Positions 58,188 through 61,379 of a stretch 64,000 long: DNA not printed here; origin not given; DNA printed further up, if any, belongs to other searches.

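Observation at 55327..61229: Tandem, translationally coupled pair of giant (963 and 1002 aa) single-pass membrane-anchored all-TPR proteins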

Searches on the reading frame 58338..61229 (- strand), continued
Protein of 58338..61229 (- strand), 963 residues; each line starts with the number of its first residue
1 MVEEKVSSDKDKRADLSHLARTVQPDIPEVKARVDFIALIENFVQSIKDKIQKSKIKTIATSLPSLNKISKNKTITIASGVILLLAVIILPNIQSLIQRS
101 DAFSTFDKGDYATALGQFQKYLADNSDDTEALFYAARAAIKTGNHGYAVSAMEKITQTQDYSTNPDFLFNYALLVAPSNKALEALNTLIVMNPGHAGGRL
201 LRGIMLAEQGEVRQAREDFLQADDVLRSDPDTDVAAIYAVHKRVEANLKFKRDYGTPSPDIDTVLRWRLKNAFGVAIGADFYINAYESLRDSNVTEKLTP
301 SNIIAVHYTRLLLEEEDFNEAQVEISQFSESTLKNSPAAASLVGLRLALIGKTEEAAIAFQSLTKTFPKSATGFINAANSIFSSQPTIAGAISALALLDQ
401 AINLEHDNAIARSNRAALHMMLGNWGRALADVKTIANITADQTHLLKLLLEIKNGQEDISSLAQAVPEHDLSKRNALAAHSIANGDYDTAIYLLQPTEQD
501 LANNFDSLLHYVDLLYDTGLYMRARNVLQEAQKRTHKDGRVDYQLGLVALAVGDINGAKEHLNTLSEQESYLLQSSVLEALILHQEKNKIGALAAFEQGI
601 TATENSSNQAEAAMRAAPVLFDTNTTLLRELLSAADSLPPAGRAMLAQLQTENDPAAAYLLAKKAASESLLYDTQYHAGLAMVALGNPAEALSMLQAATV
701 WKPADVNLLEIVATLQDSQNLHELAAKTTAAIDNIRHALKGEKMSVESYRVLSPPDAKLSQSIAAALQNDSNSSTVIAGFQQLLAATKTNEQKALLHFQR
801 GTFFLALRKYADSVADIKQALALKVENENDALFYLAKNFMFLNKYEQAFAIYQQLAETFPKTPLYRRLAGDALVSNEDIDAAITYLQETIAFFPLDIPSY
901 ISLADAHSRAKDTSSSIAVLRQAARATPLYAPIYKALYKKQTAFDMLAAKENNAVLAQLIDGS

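Call 39: find_encoding_contigs(protein=P0033, flank=10000, max_places=2)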
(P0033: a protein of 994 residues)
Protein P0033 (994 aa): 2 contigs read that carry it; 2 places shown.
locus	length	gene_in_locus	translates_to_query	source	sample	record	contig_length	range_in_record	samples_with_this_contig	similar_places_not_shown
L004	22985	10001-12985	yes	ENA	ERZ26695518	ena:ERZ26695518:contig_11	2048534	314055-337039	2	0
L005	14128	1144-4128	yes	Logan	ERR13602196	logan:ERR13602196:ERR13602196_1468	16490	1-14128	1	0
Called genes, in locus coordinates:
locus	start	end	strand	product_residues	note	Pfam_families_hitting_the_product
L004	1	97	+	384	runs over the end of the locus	PF00285:Citrate_synt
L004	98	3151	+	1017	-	-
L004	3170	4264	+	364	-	PF02445:NadA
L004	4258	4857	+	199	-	PF00227:Proteasome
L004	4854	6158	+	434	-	PF07728:AAA_5 (faint), PF13191:AAA_16 (weak), PF13401:AAA_22 (faint), PF00004:AAA (weak), PF13238:AAA_18 (faint), PF07724:AAA_2, PF00004:AAA (weak)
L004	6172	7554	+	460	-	PF00089:Trypsin, PF13365:Trypsin_2, PF17820:PDZ_6 (faint), PF00595:PDZ (weak), PF13180:PDZ_2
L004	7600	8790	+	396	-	PF02790:COX2_TM, PF00116:COX2, PF00034:Cytochrom_C (weak), PF13442:Cytochrome_CBB3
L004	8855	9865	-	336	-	PF00814:TsaD, PF22521:HypF_C_2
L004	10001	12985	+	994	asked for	PF00515:TPR_1 (faint), PF07719:TPR_2 (faint), PF12895:ANAPC3 (faint), PF13174:TPR_6 (faint), PF13181:TPR_8 (faint), PF13371:TPR_9 (faint), PF25060:ARM_TT21_2nd (weak), PF14559:TPR_19 (weak), +7 more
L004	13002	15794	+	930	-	PF09613:HrpB1_HrpK (faint), PF07719:TPR_2 (faint), PF12895:ANAPC3 (faint), PF14559:TPR_19, PF14559:TPR_19 (weak), PF00515:TPR_1 (weak), PF13424:TPR_12 (weak), PF14559:TPR_19 (weak), +11 more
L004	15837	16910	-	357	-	PF01494:FAD_binding_3 (faint)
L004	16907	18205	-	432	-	PF07992:Pyr_redox_2 (faint), PF00890:FAD_binding_2 (weak), PF01266:DAO, PF01593:Amino_oxidase (faint), PF12831:FAD_oxidored (weak), PF13450:NAD_binding_8 (weak)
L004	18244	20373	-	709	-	PF01966:HD (weak), PF13328:HD_4, PF04607:RelA_SpoT, PF02824:TGS, PF19296:RelA_AH (faint), PF28438:RelA_RIS, PF01842:ACT (weak), PF13291:ACT_4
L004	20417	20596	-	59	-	PF01192:RNA_pol_Rpb6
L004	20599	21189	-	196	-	PF00625:Guanylate_kin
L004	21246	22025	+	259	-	PF01925:TauE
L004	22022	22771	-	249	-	PF00149:Metallophos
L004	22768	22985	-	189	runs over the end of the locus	PF00160:Pro_isomerase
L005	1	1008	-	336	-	PF00814:TsaD, PF22521:HypF_C_2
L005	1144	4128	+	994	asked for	PF00515:TPR_1 (faint), PF07719:TPR_2 (faint), PF12895:ANAPC3 (faint), PF13174:TPR_6 (faint), PF13181:TPR_8 (faint), PF13371:TPR_9 (faint), PF25060:ARM_TT21_2nd (weak), PF14559:TPR_19 (weak), +7 more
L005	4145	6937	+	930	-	PF09613:HrpB1_HrpK (faint), PF07719:TPR_2 (faint), PF12895:ANAPC3 (faint), PF14559:TPR_19, PF14559:TPR_19 (weak), PF00515:TPR_1 (weak), PF13424:TPR_12 (weak), PF14559:TPR_19 (weak), +11 more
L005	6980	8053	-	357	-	PF01494:FAD_binding_3 (faint)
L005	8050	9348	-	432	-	PF07992:Pyr_redox_2 (faint), PF00890:FAD_binding_2 (weak), PF01266:DAO, PF01593:Amino_oxidase (faint), PF12831:FAD_oxidored (weak), PF13450:NAD_binding_8 (weak)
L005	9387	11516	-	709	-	PF01966:HD (weak), PF13328:HD_4, PF04607:RelA_SpoT, PF02824:TGS, PF19296:RelA_AH (faint), PF28438:RelA_RIS, PF01842:ACT (weak), PF13291:ACT_4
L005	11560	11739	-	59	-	PF01192:RNA_pol_Rpb6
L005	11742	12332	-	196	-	PF00625:Guanylate_kin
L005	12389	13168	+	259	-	PF01925:TauE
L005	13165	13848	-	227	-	PF00149:Metallophos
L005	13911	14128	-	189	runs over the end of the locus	PF00160:Pro_isomerase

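Call 40: find_encoding_contigs(protein=P0045, flank=10000, max_places=2)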
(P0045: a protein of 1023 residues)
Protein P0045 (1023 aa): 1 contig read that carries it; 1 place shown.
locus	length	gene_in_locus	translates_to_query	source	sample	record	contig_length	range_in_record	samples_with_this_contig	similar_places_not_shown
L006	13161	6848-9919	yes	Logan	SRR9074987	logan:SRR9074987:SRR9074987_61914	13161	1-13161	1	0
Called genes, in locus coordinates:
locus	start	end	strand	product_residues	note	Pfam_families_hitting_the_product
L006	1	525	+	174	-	?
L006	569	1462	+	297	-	PF06189:5-nucleotidase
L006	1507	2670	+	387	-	PF07992:Pyr_redox_2, PF00070:Pyr_redox (weak)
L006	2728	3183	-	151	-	PF01668:SmpB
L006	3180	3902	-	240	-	PF10604:Polyketide_cyc2 (weak), PF03364:Polyketide_cyc, PF03658:Ub-RnfH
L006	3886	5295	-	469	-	PF00772:DnaB, PF03796:DnaB_C, PF06745:ATPase (faint), PF13481:AAA_25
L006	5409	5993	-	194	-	PF03352:Adenine_glyco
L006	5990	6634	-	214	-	PF12804:NTP_transf_3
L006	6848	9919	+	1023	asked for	PF13428:TPR_14 (faint), PF14559:TPR_19 (weak), PF13432:TPR_16 (weak)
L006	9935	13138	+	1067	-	-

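Call 46: list_cluster_members(proteins=[P0019, P0020, P0022, P0024, P0027, P0031, P0034, P0036, P0039, P0048])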
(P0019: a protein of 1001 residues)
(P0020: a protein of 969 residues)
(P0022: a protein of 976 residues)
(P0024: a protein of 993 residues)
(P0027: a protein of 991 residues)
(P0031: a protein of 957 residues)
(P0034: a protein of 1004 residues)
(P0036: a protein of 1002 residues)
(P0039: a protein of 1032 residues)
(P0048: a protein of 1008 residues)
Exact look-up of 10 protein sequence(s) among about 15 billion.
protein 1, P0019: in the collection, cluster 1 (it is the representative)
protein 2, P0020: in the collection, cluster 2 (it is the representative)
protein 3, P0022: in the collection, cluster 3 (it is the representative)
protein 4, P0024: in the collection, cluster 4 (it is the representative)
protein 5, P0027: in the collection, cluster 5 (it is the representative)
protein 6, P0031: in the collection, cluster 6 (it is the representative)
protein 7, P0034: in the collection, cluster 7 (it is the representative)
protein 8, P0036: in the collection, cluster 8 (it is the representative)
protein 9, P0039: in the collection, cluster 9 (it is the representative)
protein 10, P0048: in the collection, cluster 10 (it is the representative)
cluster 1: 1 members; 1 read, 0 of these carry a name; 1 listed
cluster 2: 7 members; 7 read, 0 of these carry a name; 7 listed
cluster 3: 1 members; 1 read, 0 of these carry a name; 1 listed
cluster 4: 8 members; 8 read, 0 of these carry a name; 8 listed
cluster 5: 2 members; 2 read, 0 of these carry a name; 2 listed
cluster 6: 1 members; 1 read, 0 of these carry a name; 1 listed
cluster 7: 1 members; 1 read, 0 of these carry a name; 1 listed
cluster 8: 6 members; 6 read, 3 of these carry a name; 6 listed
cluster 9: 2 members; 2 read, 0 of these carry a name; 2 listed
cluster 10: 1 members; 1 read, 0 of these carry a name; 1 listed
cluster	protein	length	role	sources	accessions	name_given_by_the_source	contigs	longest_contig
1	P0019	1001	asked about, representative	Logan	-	-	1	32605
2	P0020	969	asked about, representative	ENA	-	-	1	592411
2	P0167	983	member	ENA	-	-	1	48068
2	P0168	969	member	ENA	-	-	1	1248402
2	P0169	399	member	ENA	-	-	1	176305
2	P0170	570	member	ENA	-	-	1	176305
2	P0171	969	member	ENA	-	-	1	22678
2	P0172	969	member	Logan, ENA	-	-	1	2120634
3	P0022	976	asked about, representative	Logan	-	-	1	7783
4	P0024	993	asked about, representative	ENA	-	-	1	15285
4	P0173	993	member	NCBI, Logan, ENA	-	-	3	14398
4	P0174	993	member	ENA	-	-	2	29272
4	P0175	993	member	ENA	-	-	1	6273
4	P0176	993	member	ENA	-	-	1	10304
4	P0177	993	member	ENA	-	-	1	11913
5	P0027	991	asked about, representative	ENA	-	-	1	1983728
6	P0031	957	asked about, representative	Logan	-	-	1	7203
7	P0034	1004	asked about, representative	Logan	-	-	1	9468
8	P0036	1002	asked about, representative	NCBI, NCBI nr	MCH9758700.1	MAG: hypothetical protein K0U19_06275 [Proteobacteria bacterium] | hypothetical protein [Pseudomonadota bacterium]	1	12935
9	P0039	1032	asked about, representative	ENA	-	-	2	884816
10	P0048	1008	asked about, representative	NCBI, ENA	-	-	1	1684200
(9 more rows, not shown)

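Call 60: predict_structure(alignment_id=A4)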
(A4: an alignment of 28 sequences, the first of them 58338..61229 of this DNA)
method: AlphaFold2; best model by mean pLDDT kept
length: 963 residues; sequences in the alignment: 28
mean_pLDDT: 88.7   pTM: 0.79
mean pLDDT of the five models: 88.7, 87.5, 86.7, 86.4, 86.3
residues with pLDDT >= 90: 718; 70-90: 141; 50-70: 51; < 50: 53
segments of 3 or more residues with pLDDT < 50: 1-14, 19-36, 53-70
pLDDT, mean of each block of 10 residues (from residue 1): 37 48 38 46 63 44 41 61 68 80 91 94 91 93 89 87 90 93 95 95 94 96 92 89 88 89 91 89 93 72 95 96 95 91 96 96 94 97 96 98 94 97 95 87 93 84 87 91 92 84 79 95 95 83 96 96 93 96 97 97 91 96 97 93 98 97 94 97 97 97 96 97 97 93 70 91 87 89 94 96 95 98 94 97 98 95 95 98 98 95 97 95 96 97 92 95 65
secondary structure, 60 per line:
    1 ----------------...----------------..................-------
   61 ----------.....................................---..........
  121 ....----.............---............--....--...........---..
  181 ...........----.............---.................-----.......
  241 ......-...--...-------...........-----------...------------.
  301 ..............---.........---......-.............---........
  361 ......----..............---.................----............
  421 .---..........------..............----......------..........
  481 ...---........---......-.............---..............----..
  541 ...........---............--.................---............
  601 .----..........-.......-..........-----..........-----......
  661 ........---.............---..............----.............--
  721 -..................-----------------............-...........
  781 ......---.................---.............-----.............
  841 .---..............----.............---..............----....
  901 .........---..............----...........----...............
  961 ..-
elements in order (helices of 4 or more, strands of 3 or more residues): H36-53 H71-107 H111-124 H129-141 H145-156 H159-162 H165-175 H179-191 H196-208 H212-228 H234-246 E253-255 H263-273 E285-287 H300-314 H318-326 H330-335 H337-349 H353-366 H371-384 H388-404 H409-421 H425-434 H441-454 H459-464 H471-483 H487-494 H498-503 H505-517 H521-534 H539-551 H555-566 H569-585 H589-601 H606-615 H617-623 H625-634 H640-649 H655-668 H672-684 H688-701 H706-718 H722-739 H757-768 H770-786 H790-806 H810-822 H828-841 H845-858 H863-875 H879-892 H897-909 H913-926 H931-941 H946-962

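Call 65: fold_search(model_id=the predicted structure, library=pdb)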
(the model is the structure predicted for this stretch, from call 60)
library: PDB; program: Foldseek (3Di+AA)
matches with E <= 10: 1504; with E <= 0.001: 260
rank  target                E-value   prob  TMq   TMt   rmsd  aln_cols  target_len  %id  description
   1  8bbg_D                6.3e-13  1.00  0.18  0.16  33.3      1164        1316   13  Structure of the IFT-A complex; anterograde IFT-A train model (released 2022-12-21)
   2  8fgw_D                1.7e-12  1.00  0.20  0.16  29.7      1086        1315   12  Human IFT-A complex structures provide molecular insights into ciliary transport (released 2023-02-22)
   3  7qds_B                3.3e-12  1.00  0.27  0.26  24.6       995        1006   13  Apo human SKI complex in the open state (released 2022-02-02)
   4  9g8r_B                1.4e-11  1.00  0.27  0.24  24.6      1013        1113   13  human SKI7-SKI238 complex in the open state (released 2024-10-16)
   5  9hvq_Q                2.3e-11  1.00  0.25  0.27  26.2       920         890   13  Structure of the transcribing Pol II-DSIF-PAF-SPT6-RECQL5 complex (released 2025-07-16)
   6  7qdz_B                2.5e-11  1.00  0.27  0.24  24.6      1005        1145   13  80S-bound human SKI complex in the closed state (released 2022-02-09)
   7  9rtt_Q                3.0e-11  1.00  0.27  0.29  25.8       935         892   13  Activated Elongation Complex with IWS1 and ELOF1 (released 2025-09-03)
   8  7qdr_B                1.7e-10  1.00  0.28  0.23  24.2      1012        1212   12  Apo human SKI complex in the closed state (released 2022-02-02)
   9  4buj_B                1.9e-10  1.00  0.26  0.20  24.6       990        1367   12  Crystal structure of the S. cerevisiae Ski2-3-8 complex (released 2013-08-28)
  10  4buj_F                2.6e-10  1.00  0.27  0.21  24.9       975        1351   13  Crystal structure of the S. cerevisiae Ski2-3-8 complex (released 2013-08-28)
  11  7dkh_A                4.5e-10  1.00  0.26  0.27  27.9       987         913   12  Crystal structure of the Ctr9/Paf1/Cdc73/Rtf1 quaternary complex (released 2021-11-24)
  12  8hmd_C                9.0e-10  1.00  0.27  0.21  28.2       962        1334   12  base module state 2 of Tetrahymena IFT-A (released 2023-06-14)
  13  7dkh_I                1.5e-09  1.00  0.25  0.26  27.1       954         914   13  Crystal structure of the Ctr9/Paf1/Cdc73/Rtf1 quaternary complex (released 2021-11-24)
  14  8j8q_C                1.9e-09  1.00  0.27  0.29  28.7       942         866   13  Structure of the four-component Paf1 complex from Saccharomyces eubayanus (released 2023-05-24)
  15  6af0_A                2.2e-09  1.00  0.30  0.32  27.2       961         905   13  Structure of Ctr9, Paf1 and Cdc73 ternary complex from Myceliophthora thermophila (released 2018-09-19)
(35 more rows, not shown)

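Call 68: find_related_loci(query=A8, collection=genome_contigs, flank=10000)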
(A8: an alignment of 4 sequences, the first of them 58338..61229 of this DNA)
Query A8 (963 aa) in genome_contigs; peptide patterns used: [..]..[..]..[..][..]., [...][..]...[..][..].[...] (x = any residue, [..] = any of these).
360 stretches matched a pattern; 1 encode a relative of the query (tblastn E <= 1e-3); 1 distinct loci.
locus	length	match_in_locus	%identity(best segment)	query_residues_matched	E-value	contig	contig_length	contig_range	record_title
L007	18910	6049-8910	33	14-955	2e-121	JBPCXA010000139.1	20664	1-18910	MAG: Gammaproteobacteria bacterium isolate MAG_seacave_91 S1Ck127_4626427, whole genome shotgun sequence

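Call 80: find_related_loci(query=A8, collection=metagenome_contigs, flank=10000)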
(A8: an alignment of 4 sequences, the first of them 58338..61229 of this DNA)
Query A8 (963 aa) in metagenome_contigs; peptide patterns used: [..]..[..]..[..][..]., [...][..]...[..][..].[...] (x = any residue, [..] = any of these).
379 stretches matched a pattern, but none encodes a relative of the query by tblastn (E <= 1e-3).

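Call 82: find_encoding_contigs(protein=P0063, flank=8000, max_places=2)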
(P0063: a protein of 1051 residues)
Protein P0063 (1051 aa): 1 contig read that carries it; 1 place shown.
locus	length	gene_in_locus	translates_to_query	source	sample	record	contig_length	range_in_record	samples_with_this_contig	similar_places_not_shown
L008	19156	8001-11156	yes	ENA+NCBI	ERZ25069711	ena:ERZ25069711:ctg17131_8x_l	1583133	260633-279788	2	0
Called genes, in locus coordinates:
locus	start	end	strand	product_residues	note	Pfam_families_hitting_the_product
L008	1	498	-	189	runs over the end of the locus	PF01510:Amidase_2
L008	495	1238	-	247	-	PF02348:CTP_transf_3, PF13641:Glyco_tranf_2_3 (weak), PF12804:NTP_transf_3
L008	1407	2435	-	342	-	PF02606:LpxK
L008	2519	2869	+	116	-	-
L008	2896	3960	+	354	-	PF02574:S-methyl_trans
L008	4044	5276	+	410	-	PF13187:Fer4_9 (faint), PF14697:Fer4_21 (faint), PF12838:Fer4_7, PF13183:Fer4_8, PF13237:Fer4_10 (weak), PF13484:Fer4_16, PF13534:Fer4_17, PF02754:CCG, +3 more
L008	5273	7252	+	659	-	PF00501:AMP-binding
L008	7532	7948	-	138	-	-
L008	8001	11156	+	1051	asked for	PF14561:TPR_20 (faint), PF00515:TPR_1 (faint), PF07719:TPR_2 (faint), PF12895:ANAPC3 (faint), PF13181:TPR_8 (faint), PF23914:TPR_CcmH_CycH, PF14559:TPR_19 (weak), PF13432:TPR_16 (weak), +13 more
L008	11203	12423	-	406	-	PF01494:FAD_binding_3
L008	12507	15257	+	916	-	PF00133:tRNA-synt_1, PF09334:tRNA-synt_1g (faint), PF08264:Anticodon_1, PF10458:Val_tRNA-synt_C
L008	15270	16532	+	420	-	PF00654:Voltage_CLC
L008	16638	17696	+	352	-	PF13353:Fer4_12 (weak), PF04055:Radical_SAM, PF06463:Mob_synth_C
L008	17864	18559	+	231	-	PF02634:FdhD-NarQ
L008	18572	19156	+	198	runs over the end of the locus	PF12804:NTP_transf_3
